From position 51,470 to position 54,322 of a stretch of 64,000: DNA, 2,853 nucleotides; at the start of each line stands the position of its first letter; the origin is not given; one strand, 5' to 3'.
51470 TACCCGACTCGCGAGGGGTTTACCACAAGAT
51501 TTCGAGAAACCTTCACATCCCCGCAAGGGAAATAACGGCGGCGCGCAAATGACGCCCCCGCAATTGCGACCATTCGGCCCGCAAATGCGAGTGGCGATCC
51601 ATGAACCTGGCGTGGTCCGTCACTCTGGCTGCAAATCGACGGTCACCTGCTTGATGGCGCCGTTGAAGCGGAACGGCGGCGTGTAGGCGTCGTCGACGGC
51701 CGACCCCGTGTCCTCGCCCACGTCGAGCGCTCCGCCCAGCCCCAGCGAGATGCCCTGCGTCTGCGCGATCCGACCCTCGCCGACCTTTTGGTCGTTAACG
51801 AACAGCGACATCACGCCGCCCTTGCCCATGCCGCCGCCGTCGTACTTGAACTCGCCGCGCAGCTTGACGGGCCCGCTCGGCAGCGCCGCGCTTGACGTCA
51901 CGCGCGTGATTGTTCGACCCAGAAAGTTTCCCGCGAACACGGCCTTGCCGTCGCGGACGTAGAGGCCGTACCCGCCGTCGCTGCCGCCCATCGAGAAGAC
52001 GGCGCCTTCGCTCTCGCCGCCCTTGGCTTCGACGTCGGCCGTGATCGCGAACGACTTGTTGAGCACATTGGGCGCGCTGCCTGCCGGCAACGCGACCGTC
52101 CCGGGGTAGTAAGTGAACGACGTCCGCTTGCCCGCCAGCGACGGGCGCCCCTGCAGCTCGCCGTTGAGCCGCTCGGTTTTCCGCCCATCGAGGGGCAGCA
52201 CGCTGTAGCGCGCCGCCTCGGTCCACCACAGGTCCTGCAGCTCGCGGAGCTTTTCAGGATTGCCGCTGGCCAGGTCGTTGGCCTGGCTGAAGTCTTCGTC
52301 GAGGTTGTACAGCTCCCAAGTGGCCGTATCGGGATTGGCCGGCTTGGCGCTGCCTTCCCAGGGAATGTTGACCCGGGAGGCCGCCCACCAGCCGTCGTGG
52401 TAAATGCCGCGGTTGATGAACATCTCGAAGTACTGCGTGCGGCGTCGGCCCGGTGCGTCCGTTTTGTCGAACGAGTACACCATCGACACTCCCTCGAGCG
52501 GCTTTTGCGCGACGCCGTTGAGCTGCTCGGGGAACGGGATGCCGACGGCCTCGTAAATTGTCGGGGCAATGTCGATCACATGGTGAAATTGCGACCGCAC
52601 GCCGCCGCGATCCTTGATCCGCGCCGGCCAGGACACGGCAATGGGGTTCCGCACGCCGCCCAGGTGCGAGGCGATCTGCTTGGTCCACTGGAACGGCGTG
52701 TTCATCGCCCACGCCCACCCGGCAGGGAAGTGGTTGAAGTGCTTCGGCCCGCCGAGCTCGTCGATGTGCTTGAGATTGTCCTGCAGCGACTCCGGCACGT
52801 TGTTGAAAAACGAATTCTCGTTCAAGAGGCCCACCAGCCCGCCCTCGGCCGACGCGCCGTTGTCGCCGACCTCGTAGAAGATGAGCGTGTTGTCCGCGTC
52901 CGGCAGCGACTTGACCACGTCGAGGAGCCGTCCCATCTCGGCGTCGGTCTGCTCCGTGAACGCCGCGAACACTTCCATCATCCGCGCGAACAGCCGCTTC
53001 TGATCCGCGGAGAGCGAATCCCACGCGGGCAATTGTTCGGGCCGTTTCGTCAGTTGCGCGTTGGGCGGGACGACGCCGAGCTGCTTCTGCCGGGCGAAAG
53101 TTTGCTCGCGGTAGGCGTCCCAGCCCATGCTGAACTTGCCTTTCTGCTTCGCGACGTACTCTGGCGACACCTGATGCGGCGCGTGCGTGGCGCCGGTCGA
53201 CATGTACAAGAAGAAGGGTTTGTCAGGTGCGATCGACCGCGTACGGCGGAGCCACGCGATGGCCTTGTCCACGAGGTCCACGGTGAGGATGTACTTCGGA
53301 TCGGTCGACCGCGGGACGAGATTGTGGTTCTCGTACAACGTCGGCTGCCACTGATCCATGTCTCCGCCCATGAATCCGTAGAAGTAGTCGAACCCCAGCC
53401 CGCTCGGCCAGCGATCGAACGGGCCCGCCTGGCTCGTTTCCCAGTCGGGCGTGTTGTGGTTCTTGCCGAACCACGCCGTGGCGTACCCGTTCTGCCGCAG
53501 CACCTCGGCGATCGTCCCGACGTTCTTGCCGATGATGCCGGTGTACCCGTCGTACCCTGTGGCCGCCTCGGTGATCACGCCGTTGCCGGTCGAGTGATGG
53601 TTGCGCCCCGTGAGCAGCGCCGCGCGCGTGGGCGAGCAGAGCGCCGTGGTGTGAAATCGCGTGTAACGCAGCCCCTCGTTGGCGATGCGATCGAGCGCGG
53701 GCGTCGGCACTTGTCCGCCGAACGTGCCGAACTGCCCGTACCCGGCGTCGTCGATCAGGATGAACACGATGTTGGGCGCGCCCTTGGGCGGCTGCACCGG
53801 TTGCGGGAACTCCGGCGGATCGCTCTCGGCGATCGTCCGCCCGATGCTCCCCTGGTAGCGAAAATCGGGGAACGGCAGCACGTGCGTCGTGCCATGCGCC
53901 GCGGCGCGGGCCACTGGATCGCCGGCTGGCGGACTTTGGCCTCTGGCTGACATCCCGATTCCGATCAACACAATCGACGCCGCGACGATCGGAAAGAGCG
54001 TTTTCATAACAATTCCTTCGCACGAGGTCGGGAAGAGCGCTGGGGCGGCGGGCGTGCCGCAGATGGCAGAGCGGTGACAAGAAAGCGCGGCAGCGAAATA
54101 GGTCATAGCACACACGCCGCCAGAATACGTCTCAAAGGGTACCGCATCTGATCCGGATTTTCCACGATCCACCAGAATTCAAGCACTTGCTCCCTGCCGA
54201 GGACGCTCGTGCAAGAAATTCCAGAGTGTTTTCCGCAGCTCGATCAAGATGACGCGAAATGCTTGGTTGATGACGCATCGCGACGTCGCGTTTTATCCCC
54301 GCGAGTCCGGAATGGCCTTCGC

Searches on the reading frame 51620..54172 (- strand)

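Call 16: search_protein_families(library=pfam, proteins=[window:51620-54172:-], max_evalue=0.01)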
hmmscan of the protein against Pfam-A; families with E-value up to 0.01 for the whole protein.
window:51620-54172:- (850 aa): 2 families
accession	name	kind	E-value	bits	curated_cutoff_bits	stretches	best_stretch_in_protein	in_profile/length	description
PF00884.28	Sulfatase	-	1.5e-59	202.2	25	1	133-545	1-301/301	Sulfatase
PF16347.10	SGSH_C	-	1.4e-06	29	29.3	1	507-560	16-68/154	N-sulphoglucosamine sulphohydrolase, C-terminal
